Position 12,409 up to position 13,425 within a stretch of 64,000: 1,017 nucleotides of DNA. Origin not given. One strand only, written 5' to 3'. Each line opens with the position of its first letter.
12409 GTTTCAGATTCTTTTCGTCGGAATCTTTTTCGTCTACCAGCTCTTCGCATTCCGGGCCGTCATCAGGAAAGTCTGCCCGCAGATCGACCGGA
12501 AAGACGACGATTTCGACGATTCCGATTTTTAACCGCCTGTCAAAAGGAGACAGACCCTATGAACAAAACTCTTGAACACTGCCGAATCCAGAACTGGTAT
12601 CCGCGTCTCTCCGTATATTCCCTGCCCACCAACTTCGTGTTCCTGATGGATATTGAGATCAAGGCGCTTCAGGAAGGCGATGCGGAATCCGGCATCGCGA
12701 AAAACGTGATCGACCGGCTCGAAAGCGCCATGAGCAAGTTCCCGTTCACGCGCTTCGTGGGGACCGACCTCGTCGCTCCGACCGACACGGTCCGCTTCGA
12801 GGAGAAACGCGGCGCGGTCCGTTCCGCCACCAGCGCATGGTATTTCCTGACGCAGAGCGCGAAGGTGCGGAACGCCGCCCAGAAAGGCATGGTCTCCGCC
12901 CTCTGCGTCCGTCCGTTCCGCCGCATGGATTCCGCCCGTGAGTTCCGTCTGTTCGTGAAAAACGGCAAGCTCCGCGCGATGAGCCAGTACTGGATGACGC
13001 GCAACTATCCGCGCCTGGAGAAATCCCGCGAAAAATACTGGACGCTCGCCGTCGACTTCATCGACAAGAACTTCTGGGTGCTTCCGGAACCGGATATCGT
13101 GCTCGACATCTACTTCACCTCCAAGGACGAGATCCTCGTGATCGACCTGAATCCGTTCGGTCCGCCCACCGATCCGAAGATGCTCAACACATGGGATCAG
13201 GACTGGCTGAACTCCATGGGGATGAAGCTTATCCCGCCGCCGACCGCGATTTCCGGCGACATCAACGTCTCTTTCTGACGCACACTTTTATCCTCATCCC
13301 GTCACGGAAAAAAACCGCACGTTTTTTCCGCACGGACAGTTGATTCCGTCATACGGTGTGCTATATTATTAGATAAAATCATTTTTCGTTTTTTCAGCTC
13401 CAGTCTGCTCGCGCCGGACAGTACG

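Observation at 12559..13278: Bacterial Cdc123/D123 ATP-grasp homolog at the end of a gltX-def-membrane protein cluster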

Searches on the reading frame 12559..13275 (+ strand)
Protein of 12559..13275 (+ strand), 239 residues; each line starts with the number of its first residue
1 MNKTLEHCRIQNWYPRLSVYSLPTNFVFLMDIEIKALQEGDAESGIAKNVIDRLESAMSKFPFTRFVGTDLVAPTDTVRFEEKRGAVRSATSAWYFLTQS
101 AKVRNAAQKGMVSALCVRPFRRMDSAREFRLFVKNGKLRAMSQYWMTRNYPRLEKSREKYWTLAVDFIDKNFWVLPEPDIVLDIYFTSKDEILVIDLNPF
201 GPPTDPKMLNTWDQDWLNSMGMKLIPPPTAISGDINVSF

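Call 4: search_protein_families(library=pfam, proteins=[window:12559-13275:+], max_evalue=0.1)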
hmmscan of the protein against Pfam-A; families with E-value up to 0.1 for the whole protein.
window:12559-13275:+ (239 aa): 3 families
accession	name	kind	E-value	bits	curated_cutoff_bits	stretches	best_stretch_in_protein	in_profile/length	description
PF07065.19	D123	-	3.1e-17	63.1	24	1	102-213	142-253/300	D123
PF18299.6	R2K_2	-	0.00011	22.6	26.2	1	123-198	62-129/147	ATP-grasp domain, R2K clade family 2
PF14243.11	R2K_3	-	0.0021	18.7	26.3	1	122-200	82-151/169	ATP-grasp domain, R2K clade family 3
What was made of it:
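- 12559..13278 (+): Cdc123/D123-type ATP-grasp protein, 239 aa, of the lysine-less bacterial subfamily. Pfam D123 63.1 bits (call 4).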

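Call 5: search_protein_families(library=ncbifam, proteins=[window:12559-13275:+], max_evalue=0.1)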
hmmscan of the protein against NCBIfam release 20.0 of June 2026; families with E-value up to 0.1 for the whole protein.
window:12559-13275:+ (239 aa): 0 families

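Call 6: find_homologous_proteins(query=window:12559-13275:+)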
Query window:12559-13275:+ (239 aa): 116 proteins with E <= 0.001 among 311 candidates.
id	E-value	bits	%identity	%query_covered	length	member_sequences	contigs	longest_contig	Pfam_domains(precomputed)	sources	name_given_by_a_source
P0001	1.1e-156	537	98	100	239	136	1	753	PF07065.20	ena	-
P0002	2.4e-143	494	90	100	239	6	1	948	PF07065.20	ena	-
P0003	7.5e-142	489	87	100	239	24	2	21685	PF07065.20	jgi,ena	-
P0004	6.7e-141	486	88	100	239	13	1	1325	PF07065.20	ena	-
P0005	3.8e-140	483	87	100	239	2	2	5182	PF07065.20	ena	-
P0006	4.2e-140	483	88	100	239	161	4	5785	PF07065.20,PF18299.7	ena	-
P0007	8.6e-140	482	88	100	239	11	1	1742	PF07065.20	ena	-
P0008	9.9e-140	482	87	100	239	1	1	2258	PF07065.20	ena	-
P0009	2.8e-122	425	81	100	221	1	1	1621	PF07065.20,PF18299.7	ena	-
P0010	1.6e-108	380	67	100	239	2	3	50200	PF07065.20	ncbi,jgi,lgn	-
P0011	2.6e-108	379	67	100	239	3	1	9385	PF07065.20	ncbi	-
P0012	5.2e-108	378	70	100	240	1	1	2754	PF07065.20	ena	-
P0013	3.3e-95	336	60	100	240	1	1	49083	PF07065.20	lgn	-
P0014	1.1e-93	331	63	100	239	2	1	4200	PF07065.20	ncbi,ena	-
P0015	5.9e-93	329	60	100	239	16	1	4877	PF07065.20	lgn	-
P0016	1.2e-92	328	59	100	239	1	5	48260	PF07065.20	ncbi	-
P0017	1.5e-92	328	62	100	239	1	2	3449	PF07065.20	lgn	-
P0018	4.1e-92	326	58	99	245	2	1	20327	PF14243.12,PF07065.20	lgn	-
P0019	2.5e-91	324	59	100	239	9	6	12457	PF07065.20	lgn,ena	-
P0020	1.4e-89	318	59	100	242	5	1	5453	PF07065.20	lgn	-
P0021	1.2e-88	315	59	100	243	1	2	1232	PF07065.20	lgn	-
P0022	2.2e-88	314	56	100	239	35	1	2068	PF07065.20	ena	-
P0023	2.2e-88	314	59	95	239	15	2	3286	PF07065.20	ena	-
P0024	1.0e-87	312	58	100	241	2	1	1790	PF07065.20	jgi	-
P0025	2.3e-87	311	59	96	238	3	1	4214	PF07065.20,PF18299.7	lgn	-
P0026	2.8e-87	310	59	100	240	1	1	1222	PF07065.20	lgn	-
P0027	1.1e-85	305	58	95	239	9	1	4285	PF07065.20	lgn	-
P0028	2.2e-85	304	58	99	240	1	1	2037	PF07065.20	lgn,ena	-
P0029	2.1e-84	301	57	100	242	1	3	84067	PF14243.12,PF07065.20,PF18299.7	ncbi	-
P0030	3.7e-84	300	58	95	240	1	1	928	PF07065.20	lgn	-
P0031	8.8e-84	299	56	100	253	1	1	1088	PF07065.20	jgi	jgi:hypothetical protein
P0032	1.3e-83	298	55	100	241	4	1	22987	PF07065.20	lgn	-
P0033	4.6e-83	296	56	100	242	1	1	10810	PF07065.20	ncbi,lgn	-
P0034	1.1e-82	295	52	100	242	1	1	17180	PF07065.20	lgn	-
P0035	2.3e-82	294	55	100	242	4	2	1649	PF07065.20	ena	-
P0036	4.8e-82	293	54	100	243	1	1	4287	PF14243.12,PF07065.20,PF18299.7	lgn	-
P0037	4.9e-81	290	54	99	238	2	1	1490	PF07065.20,PF18299.7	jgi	jgi:hypothetical protein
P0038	4.9e-81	290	55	100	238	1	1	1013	PF07065.20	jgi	jgi:hypothetical protein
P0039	6.6e-81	289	54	100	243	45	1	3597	PF07065.20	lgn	-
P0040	1.8e-80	288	54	98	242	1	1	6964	PF07065.20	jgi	-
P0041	4.6e-79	283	54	100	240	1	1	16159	PF07065.20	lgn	-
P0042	5.2e-79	283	54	100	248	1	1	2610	PF07065.20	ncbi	-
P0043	1.6e-78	282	53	100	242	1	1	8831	PF07065.20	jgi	-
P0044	6.8e-78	280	53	97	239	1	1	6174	PF14243.12,PF07065.20,PF18299.7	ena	-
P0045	1.3e-77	279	54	99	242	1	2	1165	PF07065.20,PF18299.7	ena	-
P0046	1.7e-77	278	54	97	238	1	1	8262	PF07065.20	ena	-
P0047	4.5e-77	277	51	100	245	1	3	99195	PF07065.20,PF18299.7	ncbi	-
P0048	1.5e-76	275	52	99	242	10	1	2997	PF14243.12,PF07065.20,PF18299.7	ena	-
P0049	3.1e-76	274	53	99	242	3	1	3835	PF07065.20,PF18299.7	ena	-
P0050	2.8e-75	271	51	97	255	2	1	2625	PF07065.20,PF18299.7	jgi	-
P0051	3.2e-75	271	53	97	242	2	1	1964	PF14243.12,PF07065.20,PF18299.7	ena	-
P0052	3.5e-75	271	53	98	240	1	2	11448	PF07065.20,PF18299.7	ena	-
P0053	3.7e-75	271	52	99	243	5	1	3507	PF07065.20,PF18299.7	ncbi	-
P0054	6.0e-75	270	52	97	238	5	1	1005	PF07065.20,PF18299.7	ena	-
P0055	6.6e-75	270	52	97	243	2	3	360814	PF07065.20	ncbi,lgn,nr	ncbi:MAG: hypothetical protein BWY31_00117 [Lentisphaerae bacterium ADurb.Bin242]|nr:MAG: hypothetic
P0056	1.1e-74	269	53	100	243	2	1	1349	PF07065.20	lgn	-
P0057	1.4e-74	269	53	97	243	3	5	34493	PF14243.12,PF07065.20,PF18299.7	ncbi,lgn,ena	-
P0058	2.6e-74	268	50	100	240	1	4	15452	PF07065.20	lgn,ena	-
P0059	9.6e-74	266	52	98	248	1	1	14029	PF07065.20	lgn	-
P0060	2.2e-73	265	53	96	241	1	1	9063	PF07065.20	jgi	jgi:hypothetical protein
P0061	2.2e-72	261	56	87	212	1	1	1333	PF07065.20,PF18299.7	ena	-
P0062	2.5e-72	261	49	100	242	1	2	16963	PF07065.20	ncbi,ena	-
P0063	2.6e-72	261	49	96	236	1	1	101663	PF07065.20,PF18299.7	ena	-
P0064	5.6e-72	260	51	99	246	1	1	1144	PF07065.20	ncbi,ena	-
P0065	1.1e-71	259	51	97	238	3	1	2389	PF14243.12,PF07065.20,PF18299.7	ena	-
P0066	1.5e-71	259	50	100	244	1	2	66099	PF07065.20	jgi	jgi:hypothetical protein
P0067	2.3e-71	258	52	97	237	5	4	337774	PF07065.20,PF18299.7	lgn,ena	-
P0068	7.2e-71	257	52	100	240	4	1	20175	PF07065.20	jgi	jgi:hypothetical protein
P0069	2.5e-70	255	50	95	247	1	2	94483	PF07065.20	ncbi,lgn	-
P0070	2.6e-70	255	50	97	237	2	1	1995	PF07065.20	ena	-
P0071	3.9e-70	254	52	96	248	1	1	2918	PF14243.12,PF07065.20,PF18299.7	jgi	jgi:hypothetical protein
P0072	5.9e-70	254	53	100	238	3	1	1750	PF07065.20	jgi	-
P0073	8.6e-70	253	50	97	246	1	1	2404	PF07065.20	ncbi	-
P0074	1.2e-69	253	49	96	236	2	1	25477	PF07065.20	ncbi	-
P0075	2.3e-69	252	48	97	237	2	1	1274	PF07065.20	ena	-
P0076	3.2e-69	251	52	100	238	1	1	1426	PF07065.20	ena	-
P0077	7.8e-69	250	50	98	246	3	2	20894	PF07065.20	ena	-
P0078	1.6e-68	249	50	97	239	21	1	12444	PF14243.12,PF07065.20,PF18299.7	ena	-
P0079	5.4e-68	247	48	99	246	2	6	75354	PF07065.20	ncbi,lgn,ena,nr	ncbi:MAG: hypothetical protein IJU70_09435 [Lentisphaeria bacterium]|nr:hypothetical protein [Lentis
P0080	9.5e-68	246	48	100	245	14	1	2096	PF07065.20,PF18299.7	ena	-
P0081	1.2e-67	246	48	99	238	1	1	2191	PF07065.20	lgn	-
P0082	4.7e-67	244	48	100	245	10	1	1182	PF07065.20,PF18299.7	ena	-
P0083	6.9e-67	244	48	98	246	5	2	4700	PF07065.20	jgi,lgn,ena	jgi:hypothetical protein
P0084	4.2e-65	238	49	92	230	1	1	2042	PF07065.20,PF18299.7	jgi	jgi:hypothetical protein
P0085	6.5e-65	237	49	95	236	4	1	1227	PF07065.20,PF18299.7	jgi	-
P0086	6.8e-65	237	49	94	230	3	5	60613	PF07065.20,PF18299.7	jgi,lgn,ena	jgi:hypothetical protein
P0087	7.5e-65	237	47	100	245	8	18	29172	PF07065.20,PF18299.7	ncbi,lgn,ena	-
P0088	2.1e-62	229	49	92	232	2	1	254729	PF07065.20,PF18299.7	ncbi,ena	-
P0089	2.4e-62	229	47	92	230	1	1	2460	PF07065.20,PF18299.7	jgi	-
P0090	3.0e-62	228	44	94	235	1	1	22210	PF07065.20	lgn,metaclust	metaclust:status=active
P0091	1.1e-61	226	47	95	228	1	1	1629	PF07065.20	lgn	-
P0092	2.6e-61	225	47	97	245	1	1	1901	PF07065.20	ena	-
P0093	4.1e-61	225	46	97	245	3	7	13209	PF14243.12,PF07065.20,PF18299.7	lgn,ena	-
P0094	1.3e-60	223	48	92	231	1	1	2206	PF07065.20,PF18299.7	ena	-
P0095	1.8e-60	223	47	91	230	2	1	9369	PF07065.20,PF18299.7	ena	-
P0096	3.1e-60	222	46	90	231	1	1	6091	PF07065.20,PF18299.7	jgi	jgi:hypothetical protein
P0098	4.8e-60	221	47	91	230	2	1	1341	PF07065.20,PF18299.7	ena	-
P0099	6.0e-60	221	48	95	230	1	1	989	PF07065.20,PF18299.7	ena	-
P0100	1.4e-59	220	46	94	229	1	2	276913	PF07065.20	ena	-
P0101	2.0e-59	219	46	100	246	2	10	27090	PF07065.20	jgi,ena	-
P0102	7.4e-59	217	46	91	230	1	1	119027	PF07065.20,PF18299.7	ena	-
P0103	8.2e-59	217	44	99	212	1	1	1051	PF14243.12,PF07065.20,PF18299.7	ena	-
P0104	1.0e-58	217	45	91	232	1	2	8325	PF07065.20,PF18299.7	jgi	-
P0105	1.3e-58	216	44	94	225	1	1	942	PF07065.20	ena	-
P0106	3.2e-58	215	45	94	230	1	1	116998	PF07065.20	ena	-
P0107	3.9e-58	215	46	94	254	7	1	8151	PF07065.20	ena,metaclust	metaclust:\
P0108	1.2e-57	213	43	96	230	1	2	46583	PF07065.20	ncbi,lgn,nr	ncbi:MAG: cell division cycle 123 family protein [Victivallales bacterium]|nr:cell division cycle 12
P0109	1.6e-57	213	44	94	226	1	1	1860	PF07065.20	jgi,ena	-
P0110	1.1e-56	210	55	72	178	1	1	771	PF07065.20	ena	-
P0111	7.5e-56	207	43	92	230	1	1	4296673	PF07065.20,PF18299.7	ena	-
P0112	2.0e-55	206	45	90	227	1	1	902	PF07065.20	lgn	-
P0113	8.6e-54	201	42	96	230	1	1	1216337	PF07065.20,PF18299.7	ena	-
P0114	1.6e-52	197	42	92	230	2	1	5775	PF07065.20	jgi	jgi:hypothetical protein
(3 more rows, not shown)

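Call 11: find_related_loci(query=A1, collection=genome_contigs, flank=6000)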
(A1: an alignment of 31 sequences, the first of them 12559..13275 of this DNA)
Query A1 (239 aa) in genome_contigs; peptide patterns used: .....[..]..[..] (x = any residue, [..] = any of these).
82 stretches matched a pattern; 73 encode a relative of the query (tblastn E <= 1e-3); 73 distinct loci.
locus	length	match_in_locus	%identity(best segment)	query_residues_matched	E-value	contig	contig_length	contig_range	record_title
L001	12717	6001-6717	90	1-239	6e-151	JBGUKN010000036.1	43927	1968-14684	MAG: Victivallales bacterium isolate ruminal_MAG_28 ruminal_MAG_28_contig_0036, whole genome shotgun sequence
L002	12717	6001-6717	67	1-239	4e-113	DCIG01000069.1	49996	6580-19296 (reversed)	MAG TPA_asm: Lentisphaeria bacterium UBA1732 UBA1732_contig_9635, whole genome shotgun sequence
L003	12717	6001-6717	60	1-239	2e-97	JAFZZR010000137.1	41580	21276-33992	MAG: Lentisphaeria bacterium isolate RGIG8244 Water_buffalos_Rumen-5__c1836124, whole genome shotgun sequence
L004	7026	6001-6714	57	1-238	3e-96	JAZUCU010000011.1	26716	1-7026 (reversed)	MAG: Victivallales bacterium isolate T1900045313_YK20190002.MAGScoT_cleanbin_000029 SGB_6252_k141_2098631, whole genome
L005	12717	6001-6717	60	2-239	6e-96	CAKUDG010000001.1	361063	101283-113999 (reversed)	MAG: uncultured Victivallales bacterium isolate REFINED_METABAT215_TOP10_CONTIGS_1500_ASSEMBLY_K77_MERGED__Nepal_MoBio_F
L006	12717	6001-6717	59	2-239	6e-95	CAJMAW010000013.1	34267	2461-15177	MAG TPA_asm: uncultured Lentisphaeria bacterium isolate ERR321547-bin.2 genome assembly, contig: NODE_567_length_34267_c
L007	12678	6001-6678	58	13-238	2e-90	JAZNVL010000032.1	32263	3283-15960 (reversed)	MAG: Victivallales bacterium isolate T1900044790_TS20190256.MAGScoT_cleanbin_000011 SGB_2643_k141_1522365, whole genome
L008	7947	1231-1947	67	1-239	4e-113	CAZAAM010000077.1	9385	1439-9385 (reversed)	MAG TPA_asm: uncultured Victivallales bacterium isolate SRP141132_co3_47 genome assembly, contig: NODE_7094_length_9385_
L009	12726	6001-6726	55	1-239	2e-85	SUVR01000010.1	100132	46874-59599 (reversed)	MAG: Lentisphaerae bacterium isolate SIG77 NODE_1223_length_100132_cov_4.891115, whole genome shotgun sequence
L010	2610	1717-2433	54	1-239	7e-87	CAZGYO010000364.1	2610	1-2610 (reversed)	MAG TPA_asm: uncultured Victivallales bacterium isolate SRP141376_co4_271 genome assembly, contig: NODE_67596_length_261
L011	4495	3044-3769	54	1-239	2e-83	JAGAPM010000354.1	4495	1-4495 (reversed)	MAG: Lentisphaeria bacterium isolate RGIG8655 Water_deer_Cecum.Co__c1496421, whole genome shotgun sequence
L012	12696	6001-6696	56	8-239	3e-83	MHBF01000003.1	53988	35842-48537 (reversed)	MAG: Lentisphaerae bacterium GWF2_44_16 gwf2_scaffold_1029, whole genome shotgun sequence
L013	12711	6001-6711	52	3-239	4e-82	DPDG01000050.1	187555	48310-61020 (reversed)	MAG TPA_asm: Lentisphaeria bacterium isolate UBA11452 contig_326, whole genome shotgun sequence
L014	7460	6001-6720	51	1-239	3e-82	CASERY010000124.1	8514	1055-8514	uncultured bacterium isolate CO.O43.metabat-bins.8 genome assembly, contig: CO.O43.metabat-bins.8.fa_k141_184199, whole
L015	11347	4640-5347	52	4-239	1e-81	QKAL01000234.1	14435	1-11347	MAG: Lentisphaerae bacterium isolate SZUA-371 scaffold_12820, whole genome shotgun sequence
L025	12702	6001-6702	52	6-239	5e-79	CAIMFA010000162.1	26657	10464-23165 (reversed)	MAG: uncultured Lentisphaeria bacterium isolate Umea_bin-02975 genome assembly, contig: bin-02975:0162/1030, whole genom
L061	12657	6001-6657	49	10-228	1e-67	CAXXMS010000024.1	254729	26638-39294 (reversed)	MAG: Victivallales bacterium isolate d8e49a7d-28d4-4d0c-9e9d-00e207667c8a genome assembly, contig: contig_24, whole geno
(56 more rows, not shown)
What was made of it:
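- All core-type loci belong to one phylum (call 11).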

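Call 14: search_solved_structures(query=A1, max_evalue=1, show_alignments=3)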
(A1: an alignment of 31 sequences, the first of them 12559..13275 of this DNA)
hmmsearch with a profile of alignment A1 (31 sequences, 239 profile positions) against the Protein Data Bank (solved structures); distinct sequences matched with E-value up to 1: 6.
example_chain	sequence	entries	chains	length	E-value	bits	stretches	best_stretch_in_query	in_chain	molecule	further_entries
8phd_A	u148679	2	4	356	7.3e-15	58.1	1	117-213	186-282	Cell division cycle protein 123 homolog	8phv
4zgn_A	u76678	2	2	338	6.1e-09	38.7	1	117-216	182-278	Cell division cycle protein 123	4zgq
4zgo_A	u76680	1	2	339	6.2e-09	38.7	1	117-216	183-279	Cell division cycle protein 123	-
4zgp_A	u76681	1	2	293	1.1e-08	37.8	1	117-213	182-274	Cell division cycle protein 123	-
9snn_A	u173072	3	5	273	0.033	16.6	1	40-107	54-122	ancestral PcpI (aPcpI) | ancestral PcpI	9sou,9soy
43no_A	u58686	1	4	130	0.63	12.5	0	179-202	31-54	VEGFA_Binder-004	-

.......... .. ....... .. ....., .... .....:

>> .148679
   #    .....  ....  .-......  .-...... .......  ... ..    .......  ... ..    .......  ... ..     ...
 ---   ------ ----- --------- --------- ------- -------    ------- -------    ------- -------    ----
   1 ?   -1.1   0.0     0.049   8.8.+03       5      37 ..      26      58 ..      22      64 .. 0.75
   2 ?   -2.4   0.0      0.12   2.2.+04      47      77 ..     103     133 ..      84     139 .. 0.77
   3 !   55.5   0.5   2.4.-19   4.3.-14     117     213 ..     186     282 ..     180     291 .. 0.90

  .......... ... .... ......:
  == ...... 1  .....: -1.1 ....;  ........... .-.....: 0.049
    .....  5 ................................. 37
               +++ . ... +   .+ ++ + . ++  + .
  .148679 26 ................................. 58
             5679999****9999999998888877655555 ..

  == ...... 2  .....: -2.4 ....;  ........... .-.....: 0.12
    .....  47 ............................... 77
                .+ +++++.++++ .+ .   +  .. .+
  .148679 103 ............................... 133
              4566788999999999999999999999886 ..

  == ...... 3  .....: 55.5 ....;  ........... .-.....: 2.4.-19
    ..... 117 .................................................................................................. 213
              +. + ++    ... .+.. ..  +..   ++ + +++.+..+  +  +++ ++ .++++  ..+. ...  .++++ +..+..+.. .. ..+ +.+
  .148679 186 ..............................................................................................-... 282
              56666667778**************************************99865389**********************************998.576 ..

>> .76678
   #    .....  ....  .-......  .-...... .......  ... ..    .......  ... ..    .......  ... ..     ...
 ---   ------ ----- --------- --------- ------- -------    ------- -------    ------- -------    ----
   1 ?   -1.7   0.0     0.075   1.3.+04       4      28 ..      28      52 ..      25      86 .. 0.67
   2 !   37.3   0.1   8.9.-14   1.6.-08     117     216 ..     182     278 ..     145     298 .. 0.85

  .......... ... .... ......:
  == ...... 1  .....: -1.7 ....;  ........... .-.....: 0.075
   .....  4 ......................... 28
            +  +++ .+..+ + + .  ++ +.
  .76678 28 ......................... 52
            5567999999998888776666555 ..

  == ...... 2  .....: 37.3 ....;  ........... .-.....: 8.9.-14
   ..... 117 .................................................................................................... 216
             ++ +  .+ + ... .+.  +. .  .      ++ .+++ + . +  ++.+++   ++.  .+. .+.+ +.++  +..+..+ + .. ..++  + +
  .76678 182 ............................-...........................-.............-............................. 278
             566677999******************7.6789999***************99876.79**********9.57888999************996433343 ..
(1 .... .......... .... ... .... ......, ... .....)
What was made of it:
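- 12559..13278 (+): A profile of the subfamily matches human Cdc123 8phd at E=7e-15 (call 14).
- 13105..13152 (+): Mg-ATP ligand segment, D183 ... D196-L-N198, equivalent to human D233 and D246xN248. Alignment to 8phd, chain numbering +20 (call 14).
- On Pfam D123 / Cdc123 family (PF07065; R2K.1): A profile of the subfamily hits human Cdc123 at 7e-15 and S. pombe Cdc123 at 6e-9 (call 14). D183, D196, N198, E128 and R130 align to the human residues (call 14).
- Checked: All three are real and in register with human Cdc123 (call 14):
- A profile of the subfamily matches human and S. pombe Cdc123 (call 14).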

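Call 19: predict_structure(alignment_id=A1)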
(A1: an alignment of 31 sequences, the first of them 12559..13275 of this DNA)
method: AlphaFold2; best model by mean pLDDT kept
length: 239 residues; sequences in the alignment: 31
mean_pLDDT: 93.1   pTM: 0.87
mean pLDDT of the five models: 93.1, 90.5, 88.8, 88.8, 88.1
residues with pLDDT >= 90: 207; 70-90: 21; 50-70: 5; < 50: 6
segments of 3 or more residues with pLDDT < 50: 235-239
pLDDT, mean of each block of 10 residues (from residue 1): 89 97 97 98 97 98 96 94 95 98 97 97 94 98 91 92 98 96 97 97 91 91 85 49
secondary structure, 60 per line:
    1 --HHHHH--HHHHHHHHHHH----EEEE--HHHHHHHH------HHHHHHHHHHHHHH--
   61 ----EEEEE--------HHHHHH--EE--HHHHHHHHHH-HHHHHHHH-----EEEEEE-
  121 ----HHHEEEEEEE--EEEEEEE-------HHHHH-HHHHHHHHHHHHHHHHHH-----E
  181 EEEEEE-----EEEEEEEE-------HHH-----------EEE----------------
elements in order: H3-7 H10-20 E25-28 H31-38 H45-58 E65-69 H78-83 H90-99 H101-108 E114-119 E128-134 E137-143 H151-155 H157-174 E180-186 E192-199 E221-223
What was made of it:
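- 12559..13278 (+): AF2 pLDDT 93.1 (call 19).
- On Pfam D123 / Cdc123 family (PF07065; R2K.1): AF2 pLDDT 93.1, pTM 0.87 (call 19).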
